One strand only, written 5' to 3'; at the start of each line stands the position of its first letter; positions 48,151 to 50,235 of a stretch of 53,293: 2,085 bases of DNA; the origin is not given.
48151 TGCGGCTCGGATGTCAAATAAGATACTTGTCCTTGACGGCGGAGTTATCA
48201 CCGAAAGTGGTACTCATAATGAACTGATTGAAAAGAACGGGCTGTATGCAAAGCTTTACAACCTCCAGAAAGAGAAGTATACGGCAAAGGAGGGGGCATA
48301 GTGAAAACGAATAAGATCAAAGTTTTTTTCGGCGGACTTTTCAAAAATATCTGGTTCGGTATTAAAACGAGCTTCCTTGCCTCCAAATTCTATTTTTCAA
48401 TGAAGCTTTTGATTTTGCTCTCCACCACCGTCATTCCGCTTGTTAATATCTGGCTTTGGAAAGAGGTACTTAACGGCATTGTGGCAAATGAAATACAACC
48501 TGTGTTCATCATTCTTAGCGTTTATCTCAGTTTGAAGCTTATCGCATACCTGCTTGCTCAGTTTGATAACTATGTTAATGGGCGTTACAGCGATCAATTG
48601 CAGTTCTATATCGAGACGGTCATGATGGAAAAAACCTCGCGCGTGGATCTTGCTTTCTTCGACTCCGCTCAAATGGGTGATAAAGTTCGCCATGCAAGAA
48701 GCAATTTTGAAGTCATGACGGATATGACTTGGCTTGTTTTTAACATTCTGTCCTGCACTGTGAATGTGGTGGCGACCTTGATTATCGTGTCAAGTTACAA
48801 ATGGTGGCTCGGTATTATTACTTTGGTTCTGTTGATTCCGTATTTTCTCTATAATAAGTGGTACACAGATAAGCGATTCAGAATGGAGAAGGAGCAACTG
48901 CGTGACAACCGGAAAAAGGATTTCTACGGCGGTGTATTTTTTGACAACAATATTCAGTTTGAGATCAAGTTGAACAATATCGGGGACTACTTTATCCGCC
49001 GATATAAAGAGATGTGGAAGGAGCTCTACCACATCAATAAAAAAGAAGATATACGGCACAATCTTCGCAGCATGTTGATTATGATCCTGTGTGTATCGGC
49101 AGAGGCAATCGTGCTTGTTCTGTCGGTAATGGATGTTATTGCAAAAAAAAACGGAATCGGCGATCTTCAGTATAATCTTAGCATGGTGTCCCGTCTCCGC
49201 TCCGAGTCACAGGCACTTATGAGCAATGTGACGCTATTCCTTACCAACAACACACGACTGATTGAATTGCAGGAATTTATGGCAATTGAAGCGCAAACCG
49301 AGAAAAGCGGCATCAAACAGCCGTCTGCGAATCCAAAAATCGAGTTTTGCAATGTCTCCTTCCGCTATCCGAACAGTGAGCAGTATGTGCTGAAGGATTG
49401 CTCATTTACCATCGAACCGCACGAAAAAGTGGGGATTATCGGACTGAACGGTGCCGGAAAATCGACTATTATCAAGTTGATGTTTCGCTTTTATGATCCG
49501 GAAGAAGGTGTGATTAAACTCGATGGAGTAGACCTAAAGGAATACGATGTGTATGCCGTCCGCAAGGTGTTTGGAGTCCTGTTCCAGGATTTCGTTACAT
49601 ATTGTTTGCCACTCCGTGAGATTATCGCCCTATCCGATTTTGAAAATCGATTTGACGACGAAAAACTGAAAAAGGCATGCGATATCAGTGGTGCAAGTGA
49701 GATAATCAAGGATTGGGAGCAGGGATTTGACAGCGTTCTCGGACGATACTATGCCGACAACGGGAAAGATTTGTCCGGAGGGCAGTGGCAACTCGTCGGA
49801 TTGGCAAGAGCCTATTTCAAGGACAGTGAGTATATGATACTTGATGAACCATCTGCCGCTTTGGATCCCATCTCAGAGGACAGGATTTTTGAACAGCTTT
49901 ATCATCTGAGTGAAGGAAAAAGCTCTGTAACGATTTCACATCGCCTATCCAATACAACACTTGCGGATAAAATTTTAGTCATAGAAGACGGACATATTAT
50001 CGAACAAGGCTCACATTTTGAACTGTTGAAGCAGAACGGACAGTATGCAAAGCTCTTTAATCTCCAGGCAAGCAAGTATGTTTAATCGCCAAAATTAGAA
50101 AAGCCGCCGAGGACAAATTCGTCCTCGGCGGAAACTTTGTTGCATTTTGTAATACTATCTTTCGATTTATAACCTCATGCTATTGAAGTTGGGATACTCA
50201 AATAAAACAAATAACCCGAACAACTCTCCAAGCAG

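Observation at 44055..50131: tRNA-Pro-adjacent 6-kb cassette coupling a PF09818-like soluble ABC-fold ATPase to a heterodimeric ABC exporter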

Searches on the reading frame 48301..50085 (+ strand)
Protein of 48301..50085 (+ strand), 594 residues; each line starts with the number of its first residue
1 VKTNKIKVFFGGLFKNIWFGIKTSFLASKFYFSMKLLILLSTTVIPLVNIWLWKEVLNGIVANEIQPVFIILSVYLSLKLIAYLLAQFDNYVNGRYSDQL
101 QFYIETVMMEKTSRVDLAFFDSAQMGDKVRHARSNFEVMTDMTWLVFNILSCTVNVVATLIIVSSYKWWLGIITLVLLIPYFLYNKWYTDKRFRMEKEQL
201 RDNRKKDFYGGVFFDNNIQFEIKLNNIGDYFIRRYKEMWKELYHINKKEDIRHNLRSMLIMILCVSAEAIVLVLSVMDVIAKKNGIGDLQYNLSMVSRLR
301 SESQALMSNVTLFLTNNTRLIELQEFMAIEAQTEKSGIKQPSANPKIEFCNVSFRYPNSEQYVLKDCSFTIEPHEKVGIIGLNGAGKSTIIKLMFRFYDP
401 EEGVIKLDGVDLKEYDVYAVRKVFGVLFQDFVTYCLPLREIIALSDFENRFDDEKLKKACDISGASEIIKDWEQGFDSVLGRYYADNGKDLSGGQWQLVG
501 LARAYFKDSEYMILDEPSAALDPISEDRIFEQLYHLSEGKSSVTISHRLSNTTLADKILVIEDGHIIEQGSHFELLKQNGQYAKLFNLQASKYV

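Call 4: search_protein_families(library=pfam, proteins=[window:48301-50085:+], max_evalue=0.01)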
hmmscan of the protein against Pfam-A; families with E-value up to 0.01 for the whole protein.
window:48301-50085:+ (594 aa): 6 families
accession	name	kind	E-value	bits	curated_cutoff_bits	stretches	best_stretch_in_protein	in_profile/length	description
PF00005.33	ABC_tran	-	1.3e-26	94.3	25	1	364-518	1-136/137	ABC transporter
PF00664.28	ABC_membrane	-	1.6e-07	31.7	28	1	38-290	7-261/274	ABC transporter transmembrane region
PF02463.25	SMC_N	-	1.3e-05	25.2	40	0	490-561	136-211/220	RecF/RecN/SMC N terminal domain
PF13304.12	AAA_21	-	0.00048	20.7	27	0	378-395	3-20/304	AAA domain, putative AbiEii toxin, Type IV TA system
PF01312.24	Bac_export_2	-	0.0092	15.7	24.4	0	159-206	174-221/335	FlhB HrpN YscU SpaS Family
PF13175.12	AAA_15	-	0.0099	16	32.1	0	365-416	15-69/374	AAA ATPase domain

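Call 29: find_related_loci(query=window:48304-50085:+, collection=metagenome_contigs, flank=7000)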
Query window:48304-50085:+ (593 aa) in metagenome_contigs; peptide patterns used: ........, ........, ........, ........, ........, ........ (x = any residue, [..] = any of these).
80 stretches matched a pattern; 40 encode a relative of the query (tblastn E <= 1e-3); 40 distinct loci.
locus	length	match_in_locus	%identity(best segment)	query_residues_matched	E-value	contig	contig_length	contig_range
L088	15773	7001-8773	81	3-593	0e+0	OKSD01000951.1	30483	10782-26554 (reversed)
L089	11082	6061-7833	82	3-593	0e+0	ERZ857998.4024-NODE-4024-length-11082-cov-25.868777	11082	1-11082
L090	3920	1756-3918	81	3-593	0e+0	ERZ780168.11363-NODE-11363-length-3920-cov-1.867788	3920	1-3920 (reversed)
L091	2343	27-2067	81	3-593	0e+0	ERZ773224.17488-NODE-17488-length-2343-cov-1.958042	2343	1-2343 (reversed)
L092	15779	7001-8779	83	1-593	0e+0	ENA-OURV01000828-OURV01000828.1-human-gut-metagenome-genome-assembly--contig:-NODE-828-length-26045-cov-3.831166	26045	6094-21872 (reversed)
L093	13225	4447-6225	78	3-593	0e+0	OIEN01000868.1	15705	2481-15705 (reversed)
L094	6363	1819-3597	78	3-593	0e+0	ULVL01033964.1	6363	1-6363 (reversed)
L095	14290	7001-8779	78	3-593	0e+0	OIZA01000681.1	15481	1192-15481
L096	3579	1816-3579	79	3-588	0e+0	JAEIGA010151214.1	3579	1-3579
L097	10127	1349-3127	77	3-593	0e+0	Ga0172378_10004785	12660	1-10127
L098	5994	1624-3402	77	3-593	0e+0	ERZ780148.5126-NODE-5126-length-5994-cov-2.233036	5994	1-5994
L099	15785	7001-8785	76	1-593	0e+0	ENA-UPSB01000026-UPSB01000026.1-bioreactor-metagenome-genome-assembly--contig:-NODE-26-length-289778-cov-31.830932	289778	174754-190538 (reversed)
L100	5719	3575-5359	76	1-593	0e+0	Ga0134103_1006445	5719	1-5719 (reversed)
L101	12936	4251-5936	81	3-564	0e+0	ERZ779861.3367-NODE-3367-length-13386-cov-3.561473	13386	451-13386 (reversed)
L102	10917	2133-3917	76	1-593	0e+0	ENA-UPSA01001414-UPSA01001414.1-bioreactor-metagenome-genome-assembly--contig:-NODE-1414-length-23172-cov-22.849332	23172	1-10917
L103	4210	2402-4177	76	3-592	0e+0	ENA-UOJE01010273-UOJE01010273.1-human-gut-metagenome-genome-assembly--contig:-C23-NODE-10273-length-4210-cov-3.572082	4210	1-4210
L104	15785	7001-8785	76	1-593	0e+0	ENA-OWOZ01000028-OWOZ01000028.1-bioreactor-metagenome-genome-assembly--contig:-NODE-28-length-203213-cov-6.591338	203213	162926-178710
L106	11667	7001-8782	71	2-593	0e+0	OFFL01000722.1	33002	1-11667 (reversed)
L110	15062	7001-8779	71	4-593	0e+0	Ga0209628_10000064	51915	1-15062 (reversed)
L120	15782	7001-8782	78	2-593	0e+0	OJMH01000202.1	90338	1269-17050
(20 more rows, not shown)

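Call 46: search_protein_families(library=ncbifam, proteins=[window:48301-50085:+], max_evalue=0.00001)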
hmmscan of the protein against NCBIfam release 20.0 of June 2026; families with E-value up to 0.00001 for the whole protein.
window:48301-50085:+ (594 aa): 177 families (the best 25 are shown)
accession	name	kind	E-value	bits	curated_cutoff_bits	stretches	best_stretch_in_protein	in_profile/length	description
TIGR02203.1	MsbA_lipidA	equivalog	3.1e-76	257.1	602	1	75-590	61-570/572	lipid A export permease/ATP-binding protein MsbA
TIGR03375.1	type_I_sec_LssB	subfamily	7.8e-71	239.3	693.1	1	33-580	152-693/696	type I secretion system permease/ATPase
TIGR01846.1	type_I_sec_HlyB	subfamily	1.4e-68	231.9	725.55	1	16-590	127-693/694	type I secretion system permease/ATPase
TIGR02204.1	MsbA_rel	hypoth_equivalog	5.4e-67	226.7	780.4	1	228-589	216-575/576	ABC transporter, permease/ATP-binding protein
NF045513.1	HepA_fam_ABC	equivalog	1.1e-66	225.5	725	1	68-589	99-609/610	heterocyst formation ABC transporter subunit HepA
NF008381.0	PRK11176.1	equivalog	4.1e-63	213.7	867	1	67-591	62-581/582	lipid A ABC transporter ATP-binding protein/permease MsbA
TIGR03796.1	NHLM_micro_ABC1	equivalog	2.4e-60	204.6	853.3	1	21-586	149-709/710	NHLP family bacteriocin export ABC transporter peptidase/permease/ATPase subunit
TIGR00958.1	3a01208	subfamily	3.1e-60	204.2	874.6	1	37-585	172-710/711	antigen peptide transporter 2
NF010178.0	PRK13657.1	equivalog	1.7e-59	201.8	733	1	270-588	256-569/588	glucan ABC transporter ATP-binding protein/ permease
NF052233.1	CphA_assoc_ABC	equivalog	9.2e-59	199.5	880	1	41-591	199-745/766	cyanophycin metabolism-associated ABC transporter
TIGR03797.1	NHLM_micro_ABC2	equivalog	1.3e-55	189.2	709.4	1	33-589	143-685/686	NHLP bacteriocin export ABC transporter permease/ATPase subunit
NF008364.0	PRK11160.1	equivalog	6.5e-54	183.5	630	1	218-586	209-572/575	heme ABC transporter ATP-binding protein/permease CydC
TIGR01842.1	type_I_sec_PrtD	subfamily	4.1e-50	170.8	510.15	1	159-578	132-543/544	type I secretion system permease/ATPase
TIGR01193.1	bacteriocin_ABC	subfamily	6.6e-50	170.4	523.85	1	42-587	168-707/708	peptide cleavage/export ABC transporter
TIGR01192.1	chvA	subfamily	3.3e-46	158.1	585.4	1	144-587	130-568/585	glucan export ABC transporter ATP-binding protein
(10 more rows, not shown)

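Call 47: search_protein_families(library=padloc, proteins=[window:48301-50085:+], max_evalue=0.001)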
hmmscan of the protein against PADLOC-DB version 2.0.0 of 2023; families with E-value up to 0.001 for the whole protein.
window:48301-50085:+ (594 aa): 3 families
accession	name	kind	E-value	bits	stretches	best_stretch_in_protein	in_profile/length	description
PDLC04135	mad3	-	1.2e-25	88.8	2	485-582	256-363/374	mads_3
PDLC02914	ATPase-Toprim_I-B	-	9.7e-05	19.7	0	490-542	184-236/443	-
PDLC02980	AriA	-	0.00013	20.1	0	378-398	3-23/304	-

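Call 57: search_protein_families(library=pfam, proteins=[L110:3147-5138:+, L099:4591-5217:+, L089:2558-3928:+, L089:950-2278:+, L120:3654-4553:+, L120:2233-3615:+, L103:59-607:+, L088:26-1072:+, L088:1069-2124:+, L088:2451-3122:+], max_evalue=0.01)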
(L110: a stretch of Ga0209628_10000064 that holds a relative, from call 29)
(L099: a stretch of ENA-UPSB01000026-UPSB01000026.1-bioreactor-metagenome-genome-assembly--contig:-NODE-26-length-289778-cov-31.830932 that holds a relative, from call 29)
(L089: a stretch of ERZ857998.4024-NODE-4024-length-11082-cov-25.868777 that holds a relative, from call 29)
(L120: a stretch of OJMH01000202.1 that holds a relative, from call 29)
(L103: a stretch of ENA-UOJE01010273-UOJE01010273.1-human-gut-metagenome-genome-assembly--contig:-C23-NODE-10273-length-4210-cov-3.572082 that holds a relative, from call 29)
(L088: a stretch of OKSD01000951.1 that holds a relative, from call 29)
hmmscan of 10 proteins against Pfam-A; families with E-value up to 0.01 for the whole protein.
L110:3147-5138:+ (663 aa): 0 families

L099:4591-5217:+ (208 aa): 0 families

L089:2558-3928:+ (456 aa): 3 families
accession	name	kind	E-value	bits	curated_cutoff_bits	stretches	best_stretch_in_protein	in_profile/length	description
PF08245.18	Mur_ligase_M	-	7.6e-31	108.1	24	1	119-295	1-199/200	Mur ligase middle domain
PF02875.26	Mur_ligase_C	-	9.1e-12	46.4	28.4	1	318-434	2-127/127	Mur ligase, glutamate ligase domain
PF21799.2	MurD-like_N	-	6.5e-05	23.6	27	1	13-101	1-86/88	Mur ligase MurD-like, N-terminal domain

L089:950-2278:+ (442 aa): 3 families
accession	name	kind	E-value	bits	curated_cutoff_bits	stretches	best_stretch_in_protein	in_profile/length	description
PF04055.27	Radical_SAM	-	1.4e-23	84.3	29.5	1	25-181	1-162/166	Radical SAM superfamily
PF13353.11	Fer4_12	-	1.7e-10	41.8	22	1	28-100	12-86/137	4Fe-4S single cluster domain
PF13186.11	SPASM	-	3.2e-05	24.5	21.5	1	258-315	1-67/67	Iron-sulfur cluster-binding domain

L120:3654-4553:+ (299 aa): 0 families

L120:2233-3615:+ (460 aa): 4 families
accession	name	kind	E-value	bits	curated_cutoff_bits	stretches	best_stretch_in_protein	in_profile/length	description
PF04055.27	Radical_SAM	-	2.7e-10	41.1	29.5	1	90-212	2-116/166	Radical SAM superfamily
PF13353.11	Fer4_12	-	4.1e-07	30.8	22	1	92-214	12-124/137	4Fe-4S single cluster domain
PF16725.10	Nucleolin_bd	-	0.0024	18.1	27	0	293-318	43-67/70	Nucleolin binding domain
PF13186.11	SPASM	-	0.0046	17.7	21.5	0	347-415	1-66/67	Iron-sulfur cluster-binding domain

L103:59-607:+ (182 aa): 2 families
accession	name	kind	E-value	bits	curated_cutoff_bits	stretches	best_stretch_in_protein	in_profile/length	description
PF09818.15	ABC_ATPase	-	4.5e-08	32.9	23.2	1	1-39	224-262/283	P-loop domain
PF21117.3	MRB1590_C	-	0.00049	21.2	27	1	74-172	3-99/102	MRB1590 C-terminal domain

L088:26-1072:+ (348 aa): 2 families
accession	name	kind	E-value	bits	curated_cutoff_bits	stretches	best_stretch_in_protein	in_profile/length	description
PF04055.27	Radical_SAM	-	1.4e-09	38.8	29.5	1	24-123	48-143/166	Radical SAM superfamily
PF13353.11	Fer4_12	-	0.00093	19.9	22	1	9-90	44-118/137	4Fe-4S single cluster domain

L088:1069-2124:+ (351 aa): 0 families

L088:2451-3122:+ (223 aa): 1 family
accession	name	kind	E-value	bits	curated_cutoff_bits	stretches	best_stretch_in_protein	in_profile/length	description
PF00082.27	Peptidase_S8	-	2.3e-14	53.9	21.8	1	2-203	4-255/288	Subtilase family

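Call 62: search_protein_families(library=ncbifam, proteins=[L088:26-1072:+, L088:1069-2124:+, L088:2164-2451:+, L088:2451-3122:+, L120:2233-3615:+, L120:987-2231:+, L120:3654-4553:+, L089:950-2278:+, L089:2272-2532:+], max_evalue=0.001)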
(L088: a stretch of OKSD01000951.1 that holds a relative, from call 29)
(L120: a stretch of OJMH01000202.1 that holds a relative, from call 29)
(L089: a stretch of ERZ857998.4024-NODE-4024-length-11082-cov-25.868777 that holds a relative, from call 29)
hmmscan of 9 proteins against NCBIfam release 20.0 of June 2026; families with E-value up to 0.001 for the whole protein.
L088:26-1072:+ (348 aa): 40 families (the best 25 are shown)
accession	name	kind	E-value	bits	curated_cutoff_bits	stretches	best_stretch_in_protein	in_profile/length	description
TIGR04068.1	rSAM_ocin_clost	equivalog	3.3e-95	319.7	500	1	1-342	117-458/462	Cys-rich peptide radical SAM maturase CcpM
NF038170.1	lachnocin_rSAM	equivalog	2.6e-47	161.7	550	1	1-312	109-402/440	lachnocin radical SAM maturase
NF035951.1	rSAM_RumMC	equivalog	4.3e-42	144.5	720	1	1-330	146-483/510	RumMC family radical SAM sactipeptide maturase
NF047865.1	rSAM_PapB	equivalog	7.2e-42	143.8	340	1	1-309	33-320/330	PapB family radical SAM/SPASM ranthipeptide maturase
TIGR04064.1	rSAM_nif11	equivalog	1.4e-41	142.7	518.7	1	1-333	108-429/459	nif11-like peptide radical SAM maturase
TIGR03906.1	quino_hemo_SAM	equivalog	9.3e-38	130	453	1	1-302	125-411/467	quinohemoprotein amine dehydrogenase maturation protein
TIGR04148.1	GG_samocin_CFB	equivalog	1.3e-34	120.1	300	1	15-313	71-373/411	radical SAM peptide maturase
NF040492.1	not_ScfB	exception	1.4e-34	119.8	855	1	1-313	126-424/450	ScfB-related radical SAM/SPASM orphan maturase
TIGR03974.1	rSAM_six_Cys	equivalog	7.9e-34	117.3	425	1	1-333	128-445/451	thioether cross-link-forming SCIFF peptide maturase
TIGR03978.1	rSAM_paired_1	equivalog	7.4e-25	87.6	370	1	1-307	114-419/466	His-Xaa-Ser system radical SAM maturase HxsB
TIGR03942.1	sulfatase_rSAM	equivalog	8.6e-24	84.3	349.45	1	18-303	50-322/363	anaerobic sulfatase maturase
TIGR04280.1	geopep_mat_rSAM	hypoth_equivalog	2.1e-21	76.4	400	1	1-118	112-232/428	geopeptide radical SAM maturase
NF041707.1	rSAM_YhhB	equivalog_domain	1e-20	74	445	1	16-226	52-262/369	cyclophane-forming radical SAM/SPASM peptide maturase YhhB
NF041298.1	rSAM_mat_DynA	equivalog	1.5e-17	63.6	450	1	7-287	38-296/356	dynobactin maturation radical SAM/SPASM protein DynA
NF038107.1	rSAM_NF038107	equivalog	4.3e-17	62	600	1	1-303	114-398/444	Cys-every-fifth radical SAM/SPASM peptide maturase CefB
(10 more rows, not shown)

L088:1069-2124:+ (351 aa): 1 family
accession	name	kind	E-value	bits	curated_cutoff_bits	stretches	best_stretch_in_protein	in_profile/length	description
TIGR04066.1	nat_prod_clost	hypoth_equivalog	1.9e-15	56.7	200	1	57-316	55-322/361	TIGR04066 family peptide maturation system protein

L088:2164-2451:+ (95 aa): 0 families

L088:2451-3122:+ (223 aa): 3 families
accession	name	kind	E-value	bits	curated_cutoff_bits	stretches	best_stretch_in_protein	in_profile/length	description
NF049966.1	QH_SP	equivalog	1.1e-29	103.3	165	1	3-210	1-201/219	subtilisin-like serine protease QhpE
TIGR03921.1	T7SS_mycosin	equivalog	2.5e-12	46.6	278.75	1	3-146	16-180/353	type VII secretion-associated serine protease mycosin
NF010598.0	PRK13992.1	equivalog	0.00022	20.7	183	1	24-119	4-98/205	septum site-determining protein MinC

L120:2233-3615:+ (460 aa): 59 families (the best 25 are shown)
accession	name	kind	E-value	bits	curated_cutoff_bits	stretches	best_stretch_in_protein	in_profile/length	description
TIGR04068.1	rSAM_ocin_clost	equivalog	1.4e-129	433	500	1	6-449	1-454/462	Cys-rich peptide radical SAM maturase CcpM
NF035951.1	rSAM_RumMC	equivalog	7.4e-61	206.4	720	1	70-447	97-489/510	RumMC family radical SAM sactipeptide maturase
NF038170.1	lachnocin_rSAM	equivalog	6.7e-55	186.7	550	1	12-421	9-400/440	lachnocin radical SAM maturase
NF047865.1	rSAM_PapB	equivalog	4e-52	177.5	340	1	84-419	2-319/330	PapB family radical SAM/SPASM ranthipeptide maturase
TIGR04148.1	GG_samocin_CFB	equivalog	2.3e-46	158.8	300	1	83-434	15-377/411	radical SAM peptide maturase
TIGR04064.1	rSAM_nif11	equivalog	2.5e-46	158.4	518.7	1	11-419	8-405/459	nif11-like peptide radical SAM maturase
TIGR03906.1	quino_hemo_SAM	equivalog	1.2e-44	152.8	453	1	45-414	58-412/467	quinohemoprotein amine dehydrogenase maturation protein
TIGR03974.1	rSAM_six_Cys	equivalog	1.8e-39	135.9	425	1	49-442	64-443/451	thioether cross-link-forming SCIFF peptide maturase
NF040492.1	not_ScfB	exception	3.9e-37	128.2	855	1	50-442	64-442/450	ScfB-related radical SAM/SPASM orphan maturase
TIGR03978.1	rSAM_paired_1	equivalog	3.8e-34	118.3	370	1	87-442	85-445/466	His-Xaa-Ser system radical SAM maturase HxsB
NF041707.1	rSAM_YhhB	equivalog_domain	3.8e-28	98.5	445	1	86-270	3-188/369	cyclophane-forming radical SAM/SPASM peptide maturase YhhB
TIGR03942.1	sulfatase_rSAM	equivalog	2.1e-26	92.8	349.45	1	88-424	4-333/363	anaerobic sulfatase maturase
TIGR04115.1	rSAM_Cxxx_rpt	equivalog_domain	2.8e-25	89.6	350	1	87-418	4-328/359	radical SAM peptide maturase, CXXX-repeat target family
TIGR04280.1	geopep_mat_rSAM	hypoth_equivalog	8e-25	87.7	400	1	12-413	12-389/428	geopeptide radical SAM maturase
TIGR04269.1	SAM_SPASM_FxsB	subfamily_domain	6.2e-22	78.1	370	1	86-269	3-188/363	FxsB family cyclophane-forming radical SAM/SPASM peptide maturase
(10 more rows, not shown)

L120:987-2231:+ (414 aa): 6 families
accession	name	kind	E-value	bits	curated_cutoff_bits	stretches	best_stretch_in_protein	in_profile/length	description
NF041217.1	BagE_FevW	exception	1.5e-13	50.5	800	1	160-351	157-344/424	bagremycin/ferroverdin synthetase BagE/FevW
NF041878.1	paak_haloarch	equivalog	1.3e-09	37.2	700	1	134-321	140-331/427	phenylacetate--CoA ligase PaaK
NF045666.1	DVU1553_fam_AMP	equivalog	2.1e-09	36.9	300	1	152-294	168-310/331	DVU_1553 family AMP-dependent CoA ligase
TIGR02304.1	aden_form_hyp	equivalog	1.2e-08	34.5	251.9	1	139-388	161-398/430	F390 synthetase-related protein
TIGR02155.1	PA_CoA_ligase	equivalog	1.7e-06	26.9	646.3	1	143-296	144-301/422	phenylacetate--CoA ligase PaaK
NF053551.1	FlxY_rubin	equivalog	1.3e-05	24.2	520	0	221-322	227-330/424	flexirubin biosynthesis putative acyl-CoA ligase FlxY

L120:3654-4553:+ (299 aa): 1 family
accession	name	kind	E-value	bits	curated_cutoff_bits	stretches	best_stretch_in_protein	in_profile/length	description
TIGR04066.1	nat_prod_clost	hypoth_equivalog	1.9e-24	86.3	200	1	85-222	135-275/361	TIGR04066 family peptide maturation system protein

L089:950-2278:+ (442 aa): 73 families (the best 25 are shown)
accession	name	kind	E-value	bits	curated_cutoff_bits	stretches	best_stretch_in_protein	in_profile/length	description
TIGR04055.1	rSAM_NirJ2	equivalog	2.1e-34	119.6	500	1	26-343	5-323/326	putative heme d1 biosynthesis radical SAM protein NirJ2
TIGR04545.1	rSAM_ahbD_hemeb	equivalog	2.2e-31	109.5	500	2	24-199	3-176/339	heme b synthase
TIGR02109.1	PQQ_syn_pqqE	equivalog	9.3e-28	97.2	381.35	1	16-350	2-338/358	pyrroloquinoline quinone biosynthesis protein PqqE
TIGR04303.1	GeoRSP_rSAM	equivalog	3.1e-27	96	400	1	18-342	2-324/325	GeoRSP system radical SAM/SPASM protein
TIGR04251.1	SCM_rSAM_ScmF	equivalog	3.7e-27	95.6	400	1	25-346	8-343/353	SynChlorMet cassette radical SAM/SPASM protein ScmF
TIGR04347.1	pseudo_SAM_Halo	equivalog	7e-25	88.1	525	1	24-194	41-208/390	TIGR04347 family pseudo-SAM/SPASM protein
TIGR04546.1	rSAM_ahbC_deAc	equivalog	1.9e-24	86.2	650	1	23-179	41-194/390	12,18-didecarboxysiroheme deacetylase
TIGR04053.2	TIGR04053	equivalog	2.8e-24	86.1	395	2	18-233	5-221/366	TIGR04053 family radical SAM/SPASM domain-containing protein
TIGR04054.1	rSAM_NirJ1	equivalog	1.6e-23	82.9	650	1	23-178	38-190/387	putative heme d1 biosynthesis radical SAM protein NirJ1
TIGR04051.1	rSAM_NirJ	equivalog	3.8e-23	82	515.45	1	26-194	7-172/354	heme d1 biosynthesis radical SAM protein NirJ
NF050035.1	rSAM_WgK_link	exception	1.1e-22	80.6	650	1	17-200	5-186/367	radical SAM/SPASM peptide maturase WgkB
TIGR04340.1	rSAM_ACGX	hypoth_equivalog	6.3e-22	78.3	400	1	23-342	5-337/341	radical SAM/SPASM domain protein, ACGX system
TIGR02668.1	moaA_archaeal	equivalog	9.8e-21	74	325.25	1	22-213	11-202/303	GTP 3',8-cyclase MoaA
TIGR03962.1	mycofact_rSAM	equivalog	1.3e-20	73.8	265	1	15-346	6-335/339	mycofactocin radical SAM maturase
TIGR04133.1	rSAM_w_lipo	hypoth_equivalog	1.4e-20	73.5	425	1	24-324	27-331/350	TIGR04133 family radical SAM/SPASM protein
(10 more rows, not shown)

L089:2272-2532:+ (86 aa): 16 families
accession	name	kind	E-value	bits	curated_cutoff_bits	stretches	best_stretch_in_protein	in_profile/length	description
NF002147.0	PRK00982.1-1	equivalog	5.1e-09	35.8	84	1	6-83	6-79/83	acyl carrier protein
NF002148.0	PRK00982.1-2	subfamily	5.7e-09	35.7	71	1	6-83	3-76/79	acyl carrier protein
NF058660.1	cispen_ACP_AmcB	equivalog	1.2e-08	35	80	1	23-83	17-77/80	cispentacin biosynthesis acyl carrier protein AmcB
NF002150.0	PRK00982.1-4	subfamily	9.8e-08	32.1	66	1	23-82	19-76/80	acyl carrier protein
NF009104.0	PRK12449.1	equivalog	1e-07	31.7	70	1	8-82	6-76/80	acyl carrier protein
TIGR00517.1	acyl_carrier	equivalog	1.1e-07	31.7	70.45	1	23-82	17-74/77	acyl carrier protein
NF002149.0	PRK00982.1-3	equivalog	2.3e-07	30.7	106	1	8-82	4-74/78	acyl carrier protein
NF005480.0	PRK07081.1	equivalog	2.8e-07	30.4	72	1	13-80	6-72/83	acyl carrier protein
NF040636.1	AcpM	exception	6.6e-07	29.3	146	1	17-81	14-75/93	meromycolate extension acyl carrier protein AcpM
NF052616.1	ACP_for_OlsHI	equivalog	7.2e-07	29.5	130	1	5-81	1-77/83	ornithine lipid biosynthesis acyl carrier protein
NF005798.0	PRK07639.1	equivalog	1.1e-06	29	100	1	4-83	1-80/91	petrobactin biosynthesis protein AsbD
NF002151.0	PRK00982.1-5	equivalog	4.6e-06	26.7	92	1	5-83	1-75/78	acyl carrier protein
NF004533.0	PRK05883.1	equivalog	6.5e-06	25.9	72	1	23-75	37-90/100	acyl carrier protein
NF006031.0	PRK08172.1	equivalog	6.1e-05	23.6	76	1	25-67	20-62/82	acyl carrier protein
NF003464.0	PRK05087.1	equivalog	0.00029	20.8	68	1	7-65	2-59/78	D-alanine--poly(phosphoribitol) ligase subunit DltC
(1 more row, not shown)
